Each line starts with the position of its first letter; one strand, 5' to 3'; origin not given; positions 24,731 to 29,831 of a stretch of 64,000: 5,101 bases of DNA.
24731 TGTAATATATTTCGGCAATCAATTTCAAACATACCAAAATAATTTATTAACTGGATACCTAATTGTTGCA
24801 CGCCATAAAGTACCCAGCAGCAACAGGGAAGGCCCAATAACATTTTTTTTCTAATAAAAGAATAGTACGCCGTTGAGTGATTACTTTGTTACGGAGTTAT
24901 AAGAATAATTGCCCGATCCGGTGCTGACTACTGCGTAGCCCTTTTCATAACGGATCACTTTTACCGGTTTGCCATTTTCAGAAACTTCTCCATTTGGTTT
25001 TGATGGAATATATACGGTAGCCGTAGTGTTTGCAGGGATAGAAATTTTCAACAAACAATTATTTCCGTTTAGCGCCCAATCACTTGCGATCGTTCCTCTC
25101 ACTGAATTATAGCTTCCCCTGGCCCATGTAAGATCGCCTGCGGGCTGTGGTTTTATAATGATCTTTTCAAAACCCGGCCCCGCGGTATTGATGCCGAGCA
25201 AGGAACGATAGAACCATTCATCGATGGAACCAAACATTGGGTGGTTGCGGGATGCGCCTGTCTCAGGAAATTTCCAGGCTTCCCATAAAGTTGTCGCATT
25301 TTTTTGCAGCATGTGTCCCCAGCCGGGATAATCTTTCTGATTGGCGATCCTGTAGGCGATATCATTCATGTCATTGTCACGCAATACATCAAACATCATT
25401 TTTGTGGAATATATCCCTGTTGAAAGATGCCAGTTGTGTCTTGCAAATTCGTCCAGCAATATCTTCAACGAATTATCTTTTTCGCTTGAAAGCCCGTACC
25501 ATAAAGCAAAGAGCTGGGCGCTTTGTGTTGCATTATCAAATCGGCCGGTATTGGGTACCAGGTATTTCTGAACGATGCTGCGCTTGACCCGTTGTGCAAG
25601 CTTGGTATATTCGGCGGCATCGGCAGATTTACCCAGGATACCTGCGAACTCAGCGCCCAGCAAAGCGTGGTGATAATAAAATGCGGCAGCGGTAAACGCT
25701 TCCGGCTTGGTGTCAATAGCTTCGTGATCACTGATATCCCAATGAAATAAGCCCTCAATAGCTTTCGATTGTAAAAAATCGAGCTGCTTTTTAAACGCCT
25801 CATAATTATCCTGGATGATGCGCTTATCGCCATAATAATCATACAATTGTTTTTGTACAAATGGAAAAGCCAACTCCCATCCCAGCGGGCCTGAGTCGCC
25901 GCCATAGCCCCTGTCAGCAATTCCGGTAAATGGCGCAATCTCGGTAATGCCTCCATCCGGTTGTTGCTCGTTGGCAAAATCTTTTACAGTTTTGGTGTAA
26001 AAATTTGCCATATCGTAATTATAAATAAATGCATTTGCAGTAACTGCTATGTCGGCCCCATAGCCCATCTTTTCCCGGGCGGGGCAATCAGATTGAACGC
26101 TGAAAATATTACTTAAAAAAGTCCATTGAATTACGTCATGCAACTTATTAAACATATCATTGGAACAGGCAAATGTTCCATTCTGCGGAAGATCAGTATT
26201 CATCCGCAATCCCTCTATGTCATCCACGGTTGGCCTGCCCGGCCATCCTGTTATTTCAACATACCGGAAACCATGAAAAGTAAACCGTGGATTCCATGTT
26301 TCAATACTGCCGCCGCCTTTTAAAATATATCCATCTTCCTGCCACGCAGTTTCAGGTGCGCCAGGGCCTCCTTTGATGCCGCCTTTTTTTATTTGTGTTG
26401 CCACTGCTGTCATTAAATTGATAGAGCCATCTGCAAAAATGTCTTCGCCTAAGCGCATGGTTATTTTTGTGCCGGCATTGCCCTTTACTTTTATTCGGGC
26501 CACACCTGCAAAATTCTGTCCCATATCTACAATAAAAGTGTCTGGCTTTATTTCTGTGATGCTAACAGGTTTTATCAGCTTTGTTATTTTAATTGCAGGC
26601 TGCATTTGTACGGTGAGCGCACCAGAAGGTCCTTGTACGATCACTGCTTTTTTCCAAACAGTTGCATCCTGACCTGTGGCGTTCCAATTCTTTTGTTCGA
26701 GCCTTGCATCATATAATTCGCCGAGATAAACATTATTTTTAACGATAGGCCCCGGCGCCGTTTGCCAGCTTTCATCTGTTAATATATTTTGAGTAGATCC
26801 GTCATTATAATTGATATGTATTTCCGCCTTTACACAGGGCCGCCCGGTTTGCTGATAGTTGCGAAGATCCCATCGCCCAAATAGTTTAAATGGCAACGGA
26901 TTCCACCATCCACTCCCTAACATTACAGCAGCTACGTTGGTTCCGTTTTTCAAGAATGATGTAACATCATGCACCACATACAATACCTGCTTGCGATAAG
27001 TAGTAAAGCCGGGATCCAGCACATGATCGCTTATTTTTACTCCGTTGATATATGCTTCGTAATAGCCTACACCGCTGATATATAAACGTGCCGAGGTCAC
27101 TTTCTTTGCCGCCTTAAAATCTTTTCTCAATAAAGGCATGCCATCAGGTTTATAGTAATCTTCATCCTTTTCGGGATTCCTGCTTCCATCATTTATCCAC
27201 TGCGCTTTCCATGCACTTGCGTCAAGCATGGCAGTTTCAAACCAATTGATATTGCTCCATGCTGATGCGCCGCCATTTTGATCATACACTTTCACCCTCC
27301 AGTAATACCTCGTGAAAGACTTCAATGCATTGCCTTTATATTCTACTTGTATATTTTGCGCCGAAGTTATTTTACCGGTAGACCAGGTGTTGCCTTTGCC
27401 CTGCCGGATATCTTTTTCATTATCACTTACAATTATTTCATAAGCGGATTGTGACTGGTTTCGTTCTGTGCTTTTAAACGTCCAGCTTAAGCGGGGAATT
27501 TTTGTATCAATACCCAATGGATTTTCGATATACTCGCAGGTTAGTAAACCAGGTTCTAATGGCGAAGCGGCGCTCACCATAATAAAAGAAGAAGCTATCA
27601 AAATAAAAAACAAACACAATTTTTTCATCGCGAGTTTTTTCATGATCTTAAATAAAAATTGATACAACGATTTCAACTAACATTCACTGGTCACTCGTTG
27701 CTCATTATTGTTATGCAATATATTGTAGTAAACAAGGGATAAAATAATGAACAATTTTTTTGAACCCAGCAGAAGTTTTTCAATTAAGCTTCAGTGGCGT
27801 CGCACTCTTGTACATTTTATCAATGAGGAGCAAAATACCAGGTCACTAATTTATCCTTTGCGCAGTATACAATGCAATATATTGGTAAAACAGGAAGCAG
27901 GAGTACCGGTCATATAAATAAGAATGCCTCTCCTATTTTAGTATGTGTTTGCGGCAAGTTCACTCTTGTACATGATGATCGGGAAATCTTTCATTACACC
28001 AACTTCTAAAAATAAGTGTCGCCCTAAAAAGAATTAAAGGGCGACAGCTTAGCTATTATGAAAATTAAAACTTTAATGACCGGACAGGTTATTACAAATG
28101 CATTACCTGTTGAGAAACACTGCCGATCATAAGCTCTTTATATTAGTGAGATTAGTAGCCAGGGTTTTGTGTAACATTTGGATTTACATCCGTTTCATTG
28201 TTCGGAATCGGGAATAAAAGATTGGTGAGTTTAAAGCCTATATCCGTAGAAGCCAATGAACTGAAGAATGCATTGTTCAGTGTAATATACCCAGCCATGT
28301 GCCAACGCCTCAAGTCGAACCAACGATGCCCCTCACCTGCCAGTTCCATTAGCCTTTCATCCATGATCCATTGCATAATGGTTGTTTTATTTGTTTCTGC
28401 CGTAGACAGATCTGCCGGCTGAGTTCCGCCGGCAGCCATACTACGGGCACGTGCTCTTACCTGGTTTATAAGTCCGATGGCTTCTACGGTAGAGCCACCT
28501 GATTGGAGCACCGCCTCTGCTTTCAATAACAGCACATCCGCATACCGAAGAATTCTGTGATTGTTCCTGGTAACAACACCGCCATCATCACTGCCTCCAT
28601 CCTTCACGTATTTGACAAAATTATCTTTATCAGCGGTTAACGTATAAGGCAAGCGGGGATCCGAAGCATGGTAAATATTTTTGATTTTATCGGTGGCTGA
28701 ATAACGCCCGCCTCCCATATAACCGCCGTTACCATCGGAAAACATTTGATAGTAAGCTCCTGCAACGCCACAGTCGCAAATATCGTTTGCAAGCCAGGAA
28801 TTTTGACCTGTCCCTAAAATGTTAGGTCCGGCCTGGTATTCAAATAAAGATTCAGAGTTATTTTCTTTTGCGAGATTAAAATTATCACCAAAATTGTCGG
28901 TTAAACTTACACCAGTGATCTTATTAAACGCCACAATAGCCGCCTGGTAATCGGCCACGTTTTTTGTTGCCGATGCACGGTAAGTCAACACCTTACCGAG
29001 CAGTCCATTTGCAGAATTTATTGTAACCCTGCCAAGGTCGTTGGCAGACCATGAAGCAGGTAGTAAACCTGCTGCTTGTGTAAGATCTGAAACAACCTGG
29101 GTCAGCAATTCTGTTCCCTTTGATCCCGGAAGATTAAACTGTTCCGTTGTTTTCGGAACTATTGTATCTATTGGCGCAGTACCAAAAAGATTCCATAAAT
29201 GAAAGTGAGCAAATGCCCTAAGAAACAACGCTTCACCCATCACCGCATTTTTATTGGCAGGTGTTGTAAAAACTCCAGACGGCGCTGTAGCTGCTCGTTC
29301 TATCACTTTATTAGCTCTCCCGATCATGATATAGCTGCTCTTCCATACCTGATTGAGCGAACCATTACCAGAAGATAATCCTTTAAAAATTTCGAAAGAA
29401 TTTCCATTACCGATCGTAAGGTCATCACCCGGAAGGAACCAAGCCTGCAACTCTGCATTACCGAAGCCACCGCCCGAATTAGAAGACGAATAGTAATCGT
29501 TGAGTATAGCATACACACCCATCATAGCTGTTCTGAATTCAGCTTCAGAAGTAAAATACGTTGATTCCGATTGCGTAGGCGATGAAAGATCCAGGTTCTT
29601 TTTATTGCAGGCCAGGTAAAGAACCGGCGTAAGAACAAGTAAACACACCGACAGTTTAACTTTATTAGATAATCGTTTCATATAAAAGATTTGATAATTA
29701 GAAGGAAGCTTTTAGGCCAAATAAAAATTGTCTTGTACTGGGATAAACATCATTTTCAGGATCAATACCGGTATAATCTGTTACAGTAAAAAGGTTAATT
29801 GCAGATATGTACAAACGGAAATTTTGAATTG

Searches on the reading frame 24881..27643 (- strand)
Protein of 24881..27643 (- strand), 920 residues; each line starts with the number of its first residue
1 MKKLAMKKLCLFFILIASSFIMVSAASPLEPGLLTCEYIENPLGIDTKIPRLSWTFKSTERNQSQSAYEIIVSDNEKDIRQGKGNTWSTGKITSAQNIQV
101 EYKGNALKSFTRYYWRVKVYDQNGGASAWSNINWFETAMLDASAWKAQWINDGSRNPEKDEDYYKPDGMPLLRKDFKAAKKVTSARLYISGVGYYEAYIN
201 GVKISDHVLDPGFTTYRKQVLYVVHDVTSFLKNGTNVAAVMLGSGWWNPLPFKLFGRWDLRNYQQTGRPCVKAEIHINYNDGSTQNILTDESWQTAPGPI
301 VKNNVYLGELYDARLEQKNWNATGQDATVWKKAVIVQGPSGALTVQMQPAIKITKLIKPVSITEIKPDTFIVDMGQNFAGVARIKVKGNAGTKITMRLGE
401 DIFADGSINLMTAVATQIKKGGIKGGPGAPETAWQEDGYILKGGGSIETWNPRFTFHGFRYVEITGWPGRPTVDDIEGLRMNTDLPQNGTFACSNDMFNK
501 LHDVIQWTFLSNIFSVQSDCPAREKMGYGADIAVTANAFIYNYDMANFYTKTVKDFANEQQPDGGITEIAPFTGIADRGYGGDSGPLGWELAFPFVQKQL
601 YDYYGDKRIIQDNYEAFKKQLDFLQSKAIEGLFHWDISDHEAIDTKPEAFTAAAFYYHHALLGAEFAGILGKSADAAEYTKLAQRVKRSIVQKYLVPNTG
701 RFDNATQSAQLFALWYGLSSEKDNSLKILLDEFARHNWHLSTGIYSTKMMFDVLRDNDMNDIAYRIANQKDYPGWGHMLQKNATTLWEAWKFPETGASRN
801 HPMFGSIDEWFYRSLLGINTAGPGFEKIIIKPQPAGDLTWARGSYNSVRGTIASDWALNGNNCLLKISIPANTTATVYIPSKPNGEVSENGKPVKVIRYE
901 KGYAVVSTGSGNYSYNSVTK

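Call 33: find_homologous_proteins(query=window:24881-27643:-, max_evalue=1e-50)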
Query window:24881-27643:- (920 aa): 6463 proteins with E <= 1e-50 among 8000 candidates; the best 120 are listed.
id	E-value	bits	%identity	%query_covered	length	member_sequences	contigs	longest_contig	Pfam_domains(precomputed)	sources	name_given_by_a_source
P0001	0.0e+0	1898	87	99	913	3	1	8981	PF17389.9,PF08531.17,PF17390.8,PF25788.3,PF05592.19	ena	-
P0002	0.0e+0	1757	78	99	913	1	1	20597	PF17389.9,PF08531.17,PF17390.8,PF25788.3,PF05592.19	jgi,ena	-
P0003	0.0e+0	1745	79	99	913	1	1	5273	PF17389.9,PF08531.17,PF17390.8,PF25788.3,PF05592.19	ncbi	ncbi:MAG: family 78 glycoside hydrolase catalytic domain [Ginsengibacter sp.]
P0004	0.0e+0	1736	79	98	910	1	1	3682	PF17389.9,PF08531.17,PF17390.8,PF25788.3,PF05592.19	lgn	-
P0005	0.0e+0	1724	77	99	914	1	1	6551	PF17389.9,PF08531.17,PF17390.8,PF25788.3,PF05592.19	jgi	jgi:alpha-L-rhamnosidase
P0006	0.0e+0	1691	78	97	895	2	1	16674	PF17389.9,PF08531.17,PF17390.8,PF25788.3,PF05592.19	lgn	-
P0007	0.0e+0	1637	74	99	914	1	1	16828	PF17389.9,PF08531.17,PF17390.8,PF25788.3,PF05592.19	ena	-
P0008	0.0e+0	1618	73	99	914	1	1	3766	PF17389.9,PF08531.17,PF17390.8,PF25788.3,PF05592.19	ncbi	-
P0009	0.0e+0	1597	72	99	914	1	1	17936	PF17389.9,PF08531.17,PF17390.8,PF25788.3,PF05592.19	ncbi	ncbi:MAG: family 78 glycoside hydrolase catalytic domain [Ferruginibacter sp.]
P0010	0.0e+0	1596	72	99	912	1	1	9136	PF17389.9,PF08531.17,PF17390.8,PF25788.3,PF05592.19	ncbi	ncbi:MAG: family 78 glycoside hydrolase catalytic domain [Ferruginibacter sp.]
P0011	0.0e+0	1590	71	99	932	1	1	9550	PF17389.9,PF08531.17,PF17390.8,PF25788.3,PF05592.19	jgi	jgi:alpha-L-rhamnosidase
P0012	0.0e+0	1589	72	98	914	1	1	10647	PF17389.9,PF08531.17,PF17390.8,PF25788.3,PF05592.19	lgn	-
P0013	0.0e+0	1581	72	99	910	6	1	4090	PF17389.9,PF08531.17,PF17390.8,PF25788.3,PF05592.19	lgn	-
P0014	0.0e+0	1579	72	99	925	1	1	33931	PF17389.9,PF08531.17,PF17390.8,PF25788.3,PF05592.19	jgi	jgi:alpha-L-rhamnosidase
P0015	0.0e+0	1575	71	99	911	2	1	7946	PF17389.9,PF08531.17,PF17390.8,PF25788.3,PF05592.19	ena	-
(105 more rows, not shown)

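Call 34: find_encoding_contigs(protein=P0001, flank=10000, max_places=3)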
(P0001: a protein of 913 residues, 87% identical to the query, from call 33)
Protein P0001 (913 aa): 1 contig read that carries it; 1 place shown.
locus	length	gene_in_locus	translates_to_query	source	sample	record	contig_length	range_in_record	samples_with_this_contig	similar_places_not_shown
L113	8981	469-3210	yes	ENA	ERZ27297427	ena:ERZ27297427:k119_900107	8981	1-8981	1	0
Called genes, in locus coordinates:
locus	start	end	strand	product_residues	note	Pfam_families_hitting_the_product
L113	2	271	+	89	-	?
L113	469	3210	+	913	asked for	PF25788:Ig_Rha78A_N, PF08531:Bac_rhamnosid_N, PF05592:Bac_rhamnosid, PF17389:Bac_rhamnosid6H, PF17390:Bac_rhamnosid_C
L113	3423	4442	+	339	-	PF00392:GntR, PF14502:HTH_41, PF13377:Peripla_BP_3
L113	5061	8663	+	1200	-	PF01839:FG-GAP (faint), PF13517:FG-GAP_3, PF07593:UnbV_ASPIC, PF13517:FG-GAP_3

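Call 35: find_encoding_contigs(protein=P0002, flank=10000, max_places=3)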
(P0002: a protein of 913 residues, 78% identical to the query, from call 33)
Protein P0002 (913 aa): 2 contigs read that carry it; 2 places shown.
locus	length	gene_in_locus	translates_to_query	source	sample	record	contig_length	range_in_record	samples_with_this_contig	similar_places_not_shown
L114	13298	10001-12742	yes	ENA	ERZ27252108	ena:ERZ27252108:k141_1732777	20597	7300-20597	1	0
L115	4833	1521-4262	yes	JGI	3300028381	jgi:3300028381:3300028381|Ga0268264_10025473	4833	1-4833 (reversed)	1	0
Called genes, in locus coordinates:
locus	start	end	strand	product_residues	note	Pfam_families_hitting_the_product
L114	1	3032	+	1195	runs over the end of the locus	PF07660:STN, PF13620:CarboxypepD_reg, PF13715:CarbopepD_reg_2, PF07715:Plug, PF00593:TonB_dep_Rec_b-barrel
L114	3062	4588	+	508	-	PF14322:SusD-like_3, PF07980:SusD_RagB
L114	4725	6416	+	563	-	PF18911:PKD_4, PF00801:PKD, PF14587:Glyco_hydr_30_2 (weak)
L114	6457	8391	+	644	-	PF14508:GH97_N, PF10566:Glyco_hydro_97, PF14509:GH97_C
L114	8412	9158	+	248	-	PF18911:PKD_4 (faint)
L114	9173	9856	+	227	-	PF13585:CHU_C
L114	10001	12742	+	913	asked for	PF25788:Ig_Rha78A_N, PF08531:Bac_rhamnosid_N, PF05592:Bac_rhamnosid, PF17389:Bac_rhamnosid6H, PF17390:Bac_rhamnosid_C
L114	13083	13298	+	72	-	?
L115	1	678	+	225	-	PF18911:PKD_4 (faint)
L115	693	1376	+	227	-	PF13585:CHU_C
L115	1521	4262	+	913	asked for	PF25788:Ig_Rha78A_N, PF08531:Bac_rhamnosid_N, PF05592:Bac_rhamnosid, PF17389:Bac_rhamnosid6H, PF17390:Bac_rhamnosid_C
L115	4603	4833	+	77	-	?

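Call 59: search_protein_families(library=pfam, proteins=[window:24881-27643:-], max_evalue=0.00001)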
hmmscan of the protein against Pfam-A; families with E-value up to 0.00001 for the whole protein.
window:24881-27643:- (920 aa): 5 families
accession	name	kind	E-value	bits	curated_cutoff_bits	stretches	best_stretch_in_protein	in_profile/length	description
PF17389.8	Bac_rhamnosid6H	-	6.5e-83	279.3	24.5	1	487-814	2-338/339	Bacterial alpha-L-rhamnosidase 6 hairpin glycosidase domain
PF08531.16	Bac_rhamnosid_N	-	9.6e-55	185.5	25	1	180-355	1-172/172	Alpha-L-rhamnosidase N-terminal domain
PF25788.1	Ig_Rha78A_N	-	2.2e-38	131.2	27.4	1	34-141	4-105/105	Rha78A-like, N-terminal immunoglobulin domain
PF05592.18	Bac_rhamnosid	-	2.9e-26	91.8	22.2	1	364-481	2-101/102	Bacterial alpha-L-rhamnosidase concanavalin-like domain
PF17390.7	Bac_rhamnosid_C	-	1.2e-21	76.7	22.1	1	817-891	1-75/78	Bacterial alpha-L-rhamnosidase C-terminal domain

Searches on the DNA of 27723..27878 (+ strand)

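Call 47: search_dna_similar(query=window:27723-27878:+, collection=plasmids, mode=distant, max_evalue=0.001)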
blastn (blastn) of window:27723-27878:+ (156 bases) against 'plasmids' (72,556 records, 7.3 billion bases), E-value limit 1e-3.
No match.

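Call 48: search_dna_similar(query=window:27723-27878:+, collection=phages, mode=distant, max_evalue=0.001)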
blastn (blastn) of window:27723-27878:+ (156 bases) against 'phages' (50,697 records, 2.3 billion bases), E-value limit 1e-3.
No match.

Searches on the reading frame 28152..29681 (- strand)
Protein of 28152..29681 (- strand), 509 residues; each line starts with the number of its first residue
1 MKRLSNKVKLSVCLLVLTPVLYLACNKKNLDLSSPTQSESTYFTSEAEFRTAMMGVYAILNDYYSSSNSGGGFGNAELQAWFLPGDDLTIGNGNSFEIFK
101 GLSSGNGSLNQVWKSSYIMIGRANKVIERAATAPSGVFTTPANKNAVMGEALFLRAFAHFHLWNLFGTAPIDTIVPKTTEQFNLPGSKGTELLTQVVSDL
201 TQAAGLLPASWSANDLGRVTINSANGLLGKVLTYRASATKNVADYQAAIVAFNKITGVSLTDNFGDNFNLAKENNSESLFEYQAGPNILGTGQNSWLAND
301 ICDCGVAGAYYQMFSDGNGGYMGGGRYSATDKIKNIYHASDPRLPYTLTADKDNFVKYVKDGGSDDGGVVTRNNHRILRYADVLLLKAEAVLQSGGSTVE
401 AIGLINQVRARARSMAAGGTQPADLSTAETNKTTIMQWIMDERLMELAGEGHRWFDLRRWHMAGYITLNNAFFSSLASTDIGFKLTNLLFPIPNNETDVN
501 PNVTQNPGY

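Call 32: find_encoding_contigs(protein=window:28152-29681:-, flank=10000, max_places=6)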
Protein window:28152-29681:- (509 aa): no gene with exactly this product is on record in the collection.

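Call 59: search_protein_families(library=pfam, proteins=[window:28152-29681:-], max_evalue=0.00001)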
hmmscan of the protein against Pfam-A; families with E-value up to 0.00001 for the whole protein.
window:28152-29681:- (509 aa): 2 families
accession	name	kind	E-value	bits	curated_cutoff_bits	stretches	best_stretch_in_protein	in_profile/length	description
PF07980.17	SusD_RagB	-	2e-38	133.2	23.1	1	357-509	137-297/297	SusD family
PF14322.12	SusD-like_3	-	9.5e-21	75.3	27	1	30-231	3-189/191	Starch-binding associating with outer membrane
